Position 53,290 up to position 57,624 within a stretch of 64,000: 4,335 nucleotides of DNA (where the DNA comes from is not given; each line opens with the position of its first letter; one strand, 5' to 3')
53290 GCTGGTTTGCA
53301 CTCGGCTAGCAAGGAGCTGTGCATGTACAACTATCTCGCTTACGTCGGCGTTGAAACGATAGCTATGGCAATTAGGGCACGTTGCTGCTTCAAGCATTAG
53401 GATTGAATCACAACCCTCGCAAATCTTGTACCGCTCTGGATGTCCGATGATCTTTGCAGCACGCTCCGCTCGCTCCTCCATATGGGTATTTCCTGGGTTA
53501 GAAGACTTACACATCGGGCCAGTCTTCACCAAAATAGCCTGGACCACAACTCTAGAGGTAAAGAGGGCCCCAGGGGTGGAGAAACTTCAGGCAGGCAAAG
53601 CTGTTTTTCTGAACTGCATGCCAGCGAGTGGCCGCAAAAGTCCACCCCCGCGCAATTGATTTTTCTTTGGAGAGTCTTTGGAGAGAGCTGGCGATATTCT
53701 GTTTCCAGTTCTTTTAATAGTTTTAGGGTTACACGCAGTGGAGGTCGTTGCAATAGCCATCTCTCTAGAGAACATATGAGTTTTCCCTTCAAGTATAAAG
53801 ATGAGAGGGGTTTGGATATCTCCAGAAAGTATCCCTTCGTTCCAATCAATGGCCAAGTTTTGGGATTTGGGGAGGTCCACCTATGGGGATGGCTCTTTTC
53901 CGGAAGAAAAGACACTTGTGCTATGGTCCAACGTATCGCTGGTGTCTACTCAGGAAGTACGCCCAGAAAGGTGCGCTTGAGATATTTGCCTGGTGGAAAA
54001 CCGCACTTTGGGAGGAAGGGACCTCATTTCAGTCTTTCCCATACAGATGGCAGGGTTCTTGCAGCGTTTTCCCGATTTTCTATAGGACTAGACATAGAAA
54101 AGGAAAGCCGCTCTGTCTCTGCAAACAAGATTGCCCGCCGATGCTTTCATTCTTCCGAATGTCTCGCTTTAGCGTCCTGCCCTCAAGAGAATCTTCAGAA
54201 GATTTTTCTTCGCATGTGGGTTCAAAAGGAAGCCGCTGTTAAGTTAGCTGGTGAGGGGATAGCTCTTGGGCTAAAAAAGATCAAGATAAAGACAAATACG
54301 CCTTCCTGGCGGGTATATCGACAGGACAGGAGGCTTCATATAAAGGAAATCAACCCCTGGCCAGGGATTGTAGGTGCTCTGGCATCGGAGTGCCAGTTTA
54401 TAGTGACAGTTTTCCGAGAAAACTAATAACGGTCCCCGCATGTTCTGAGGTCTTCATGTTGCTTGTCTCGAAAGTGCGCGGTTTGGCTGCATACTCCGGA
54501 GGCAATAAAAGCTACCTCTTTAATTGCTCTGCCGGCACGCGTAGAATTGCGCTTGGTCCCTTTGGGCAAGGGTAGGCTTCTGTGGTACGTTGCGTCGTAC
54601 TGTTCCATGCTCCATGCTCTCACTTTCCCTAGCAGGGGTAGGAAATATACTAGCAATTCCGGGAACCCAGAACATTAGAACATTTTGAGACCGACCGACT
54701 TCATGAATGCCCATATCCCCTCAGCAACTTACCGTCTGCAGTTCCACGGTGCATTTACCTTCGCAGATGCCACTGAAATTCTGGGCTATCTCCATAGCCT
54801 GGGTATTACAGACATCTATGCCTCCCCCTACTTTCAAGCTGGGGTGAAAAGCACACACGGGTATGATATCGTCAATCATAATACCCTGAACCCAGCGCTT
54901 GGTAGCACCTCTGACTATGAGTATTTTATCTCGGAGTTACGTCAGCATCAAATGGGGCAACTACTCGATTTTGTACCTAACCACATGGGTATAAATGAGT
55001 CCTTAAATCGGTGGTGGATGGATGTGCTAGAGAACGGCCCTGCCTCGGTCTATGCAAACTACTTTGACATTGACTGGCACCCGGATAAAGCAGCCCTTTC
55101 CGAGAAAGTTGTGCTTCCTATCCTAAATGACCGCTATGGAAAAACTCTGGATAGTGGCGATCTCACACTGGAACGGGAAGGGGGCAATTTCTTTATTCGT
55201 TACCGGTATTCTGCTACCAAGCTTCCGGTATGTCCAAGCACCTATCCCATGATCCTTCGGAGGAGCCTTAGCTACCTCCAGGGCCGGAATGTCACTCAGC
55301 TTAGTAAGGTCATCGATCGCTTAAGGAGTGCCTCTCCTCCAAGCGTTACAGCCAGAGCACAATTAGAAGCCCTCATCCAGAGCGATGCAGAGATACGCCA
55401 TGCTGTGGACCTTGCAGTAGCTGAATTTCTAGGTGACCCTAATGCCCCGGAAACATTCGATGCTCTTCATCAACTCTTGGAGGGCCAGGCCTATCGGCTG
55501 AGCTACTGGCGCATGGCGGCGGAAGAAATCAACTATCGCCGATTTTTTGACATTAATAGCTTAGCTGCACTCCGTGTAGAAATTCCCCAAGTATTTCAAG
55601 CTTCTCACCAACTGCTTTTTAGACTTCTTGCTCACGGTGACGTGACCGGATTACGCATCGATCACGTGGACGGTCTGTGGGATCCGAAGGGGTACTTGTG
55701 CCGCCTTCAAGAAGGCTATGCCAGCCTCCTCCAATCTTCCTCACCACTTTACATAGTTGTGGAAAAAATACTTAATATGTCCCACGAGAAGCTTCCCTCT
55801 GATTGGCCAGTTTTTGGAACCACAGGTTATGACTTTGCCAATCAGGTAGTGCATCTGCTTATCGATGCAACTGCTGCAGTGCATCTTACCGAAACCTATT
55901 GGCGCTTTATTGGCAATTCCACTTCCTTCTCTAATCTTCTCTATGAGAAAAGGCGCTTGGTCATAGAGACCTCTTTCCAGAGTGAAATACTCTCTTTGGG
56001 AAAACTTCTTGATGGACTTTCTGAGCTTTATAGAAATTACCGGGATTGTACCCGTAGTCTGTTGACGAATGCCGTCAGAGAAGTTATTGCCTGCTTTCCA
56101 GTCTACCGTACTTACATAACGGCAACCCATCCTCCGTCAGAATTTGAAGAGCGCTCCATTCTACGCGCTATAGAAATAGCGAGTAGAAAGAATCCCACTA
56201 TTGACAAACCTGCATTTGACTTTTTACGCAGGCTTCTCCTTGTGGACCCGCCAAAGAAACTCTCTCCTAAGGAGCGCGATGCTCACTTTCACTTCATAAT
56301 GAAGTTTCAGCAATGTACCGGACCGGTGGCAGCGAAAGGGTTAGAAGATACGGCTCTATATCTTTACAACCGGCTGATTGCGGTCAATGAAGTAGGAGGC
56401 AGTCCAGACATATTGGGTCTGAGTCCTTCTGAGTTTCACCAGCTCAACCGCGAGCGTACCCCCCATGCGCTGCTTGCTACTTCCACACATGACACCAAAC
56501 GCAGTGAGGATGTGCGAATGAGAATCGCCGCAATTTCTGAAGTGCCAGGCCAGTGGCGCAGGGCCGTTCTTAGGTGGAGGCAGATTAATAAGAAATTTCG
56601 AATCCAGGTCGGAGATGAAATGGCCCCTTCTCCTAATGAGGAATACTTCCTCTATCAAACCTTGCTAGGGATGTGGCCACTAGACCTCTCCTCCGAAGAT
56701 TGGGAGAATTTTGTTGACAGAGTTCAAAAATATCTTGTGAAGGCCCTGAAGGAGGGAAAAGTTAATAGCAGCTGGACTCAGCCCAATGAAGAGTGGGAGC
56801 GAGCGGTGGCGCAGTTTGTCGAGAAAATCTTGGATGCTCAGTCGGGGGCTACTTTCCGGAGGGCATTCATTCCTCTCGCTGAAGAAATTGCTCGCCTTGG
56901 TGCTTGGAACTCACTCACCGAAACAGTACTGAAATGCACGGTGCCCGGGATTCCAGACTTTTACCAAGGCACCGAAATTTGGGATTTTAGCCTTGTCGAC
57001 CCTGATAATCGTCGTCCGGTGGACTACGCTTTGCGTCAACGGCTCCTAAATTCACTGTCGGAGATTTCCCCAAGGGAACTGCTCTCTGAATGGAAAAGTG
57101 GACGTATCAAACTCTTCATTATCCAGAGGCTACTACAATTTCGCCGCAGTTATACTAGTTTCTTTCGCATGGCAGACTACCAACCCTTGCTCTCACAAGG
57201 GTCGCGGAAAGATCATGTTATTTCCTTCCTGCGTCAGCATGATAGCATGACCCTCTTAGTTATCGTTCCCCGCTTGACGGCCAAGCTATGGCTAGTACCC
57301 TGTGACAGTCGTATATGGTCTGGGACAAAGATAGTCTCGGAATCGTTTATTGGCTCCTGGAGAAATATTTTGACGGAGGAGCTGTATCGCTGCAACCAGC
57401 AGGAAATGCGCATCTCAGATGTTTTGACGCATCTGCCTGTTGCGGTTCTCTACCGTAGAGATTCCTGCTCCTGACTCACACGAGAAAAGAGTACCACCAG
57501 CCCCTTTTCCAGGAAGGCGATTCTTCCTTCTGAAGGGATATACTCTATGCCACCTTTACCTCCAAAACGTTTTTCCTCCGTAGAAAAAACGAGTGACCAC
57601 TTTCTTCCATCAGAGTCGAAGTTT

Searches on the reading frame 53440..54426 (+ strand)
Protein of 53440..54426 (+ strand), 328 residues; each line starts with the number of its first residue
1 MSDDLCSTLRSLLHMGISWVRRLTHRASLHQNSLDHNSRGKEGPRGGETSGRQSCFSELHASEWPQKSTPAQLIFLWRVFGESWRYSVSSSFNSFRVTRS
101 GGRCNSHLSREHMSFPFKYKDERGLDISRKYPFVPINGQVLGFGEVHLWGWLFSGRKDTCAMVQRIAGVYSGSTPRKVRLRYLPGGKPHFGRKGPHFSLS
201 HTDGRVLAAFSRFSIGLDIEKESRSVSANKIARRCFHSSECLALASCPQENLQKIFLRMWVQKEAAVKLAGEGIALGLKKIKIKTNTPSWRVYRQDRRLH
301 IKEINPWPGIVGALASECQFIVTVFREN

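Call 34: search_protein_families(library=pfam, proteins=[window:53440-54426:+], max_evalue=0.01)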
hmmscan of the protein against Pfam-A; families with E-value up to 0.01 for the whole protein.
window:53440-54426:+ (328 aa): 1 family
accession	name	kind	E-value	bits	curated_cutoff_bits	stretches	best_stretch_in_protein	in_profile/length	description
PF01648.25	ACPS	-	5.7e-14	52.5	25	1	214-287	1-83/111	4'-phosphopantetheinyl transferase superfamily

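Call 79: search_protein_families(library=ncbifam, proteins=[window:53440-54426:+], max_evalue=0.00001)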
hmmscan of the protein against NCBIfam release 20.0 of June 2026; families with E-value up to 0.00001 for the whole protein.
window:53440-54426:+ (328 aa): 4 families
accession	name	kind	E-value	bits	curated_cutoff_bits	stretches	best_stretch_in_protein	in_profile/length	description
NF042922.1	4PPT_HetI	equivalog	5.8e-18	65.1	370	1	162-317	66-225/235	4'-phosphopantetheinyl transferase HetI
NF007676.0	PRK10351.1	equivalog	6e-09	35.8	174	1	180-273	51-146/195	4'-phosphopantetheinyl transferase AcpT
NF047349.1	4PPT_AusB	equivalog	4.2e-08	32.9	225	1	194-285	80-163/205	aureusimine biosynthesis 4'-phosphopantetheinyl transferase AusB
TIGR00556.1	pantethn_trn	domain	2.5e-06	27.6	45.35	1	214-283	4-80/128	phosphopantetheine--protein transferase domain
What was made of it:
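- An Sfp/HetI-type PPTase is retained 6 kb upstream (calls 34, 79).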

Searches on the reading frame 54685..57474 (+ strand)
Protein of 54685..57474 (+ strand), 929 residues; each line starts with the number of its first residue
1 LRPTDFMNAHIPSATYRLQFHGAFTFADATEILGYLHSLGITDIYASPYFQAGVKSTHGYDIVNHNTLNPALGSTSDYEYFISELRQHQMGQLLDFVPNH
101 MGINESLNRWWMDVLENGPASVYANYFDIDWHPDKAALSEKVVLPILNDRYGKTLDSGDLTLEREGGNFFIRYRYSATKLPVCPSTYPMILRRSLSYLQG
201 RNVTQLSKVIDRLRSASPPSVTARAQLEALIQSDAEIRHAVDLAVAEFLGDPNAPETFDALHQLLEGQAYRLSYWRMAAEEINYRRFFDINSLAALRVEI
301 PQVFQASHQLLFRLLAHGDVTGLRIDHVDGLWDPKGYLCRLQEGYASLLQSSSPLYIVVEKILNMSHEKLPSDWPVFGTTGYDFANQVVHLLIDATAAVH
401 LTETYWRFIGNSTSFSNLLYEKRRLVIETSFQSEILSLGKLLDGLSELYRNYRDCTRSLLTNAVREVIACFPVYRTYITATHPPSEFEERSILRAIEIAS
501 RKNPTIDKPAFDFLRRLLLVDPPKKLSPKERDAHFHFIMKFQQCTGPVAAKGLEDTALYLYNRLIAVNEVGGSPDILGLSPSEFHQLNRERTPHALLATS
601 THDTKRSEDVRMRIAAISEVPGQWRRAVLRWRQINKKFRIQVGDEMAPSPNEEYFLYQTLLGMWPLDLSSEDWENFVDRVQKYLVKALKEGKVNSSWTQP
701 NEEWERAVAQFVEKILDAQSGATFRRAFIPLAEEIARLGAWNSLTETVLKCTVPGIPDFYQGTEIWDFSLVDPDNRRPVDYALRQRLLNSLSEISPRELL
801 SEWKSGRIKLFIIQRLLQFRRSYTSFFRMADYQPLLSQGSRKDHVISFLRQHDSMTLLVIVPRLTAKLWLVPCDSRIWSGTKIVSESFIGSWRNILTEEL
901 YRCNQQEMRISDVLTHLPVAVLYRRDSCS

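Call 79: search_protein_families(library=ncbifam, proteins=[window:54685-57474:+], max_evalue=0.00001)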
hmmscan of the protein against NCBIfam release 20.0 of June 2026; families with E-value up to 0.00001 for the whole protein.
window:54685-57474:+ (929 aa): 17 families
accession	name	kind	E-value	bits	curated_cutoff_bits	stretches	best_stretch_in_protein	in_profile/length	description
NF011087.0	PRK14511.1-5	equivalog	0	1088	1556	2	351-924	401-994/996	malto-oligosyltrehalose synthase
NF011077.0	PRK14507.1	equivalog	0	1078.8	2148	1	7-925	738-1691/1693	malto-oligosyltrehalose synthase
TIGR02401.1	trehalose_TreY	equivalog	4.7e-283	941.5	498.65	1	12-923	1-837/838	malto-oligosyltrehalose synthase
NF011088.0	PRK14511.1-6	equivalog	8.7e-242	805.3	1877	2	352-922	425-1006/1009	malto-oligosyltrehalose synthase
NF011086.0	PRK14511.1-3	equivalog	7.5e-240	798.7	1411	1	12-924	4-922/924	malto-oligosyltrehalose synthase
NF011085.0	PRK14511.1-2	equivalog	1.5e-216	721.4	1312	1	10-923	2-871/873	malto-oligosyltrehalose synthase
NF011084.0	PRK14511.1-1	equivalog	4.9e-141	471.8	1021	3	532-847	388-676/728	malto-oligosyltrehalose synthase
NF041090.1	Cyc-maltodext_AglB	equivalog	1.9e-15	56.6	540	1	28-129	66-160/470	cyclomaltodextrinase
TIGR02403.1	trehalose_treC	equivalog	2.4e-12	46.4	799.05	1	30-128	30-122/544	alpha,alpha-phosphotrehalase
NF008051.0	PRK10785.1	equivalog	4.1e-12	45.1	568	1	29-106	181-256/607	maltodextrin glucosidase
TIGR02456.1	treS_nterm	equivalog_domain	1.4e-11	43.6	678.35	1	25-127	26-123/539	maltose alpha-D-glucosyltransferase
NF041321.1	Alpha-amyl_MalA_Halo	equivalog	2.3e-09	36.2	875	1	25-128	280-378/666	alpha-amylase MalA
NF008183.0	PRK10933.1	subfamily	6.9e-09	34.9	535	1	29-126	35-126/551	alpha,alpha-phosphotrehalase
TIGR02402.1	trehalose_TreZ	equivalog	8.8e-08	30.9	538.8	1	25-102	110-187/545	malto-oligosyltrehalose trehalohydrolase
NF008967.0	PRK12313.1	equivalog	2e-07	29.8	577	1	21-105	164-249/633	1,4-alpha-glucan branching protein GlgB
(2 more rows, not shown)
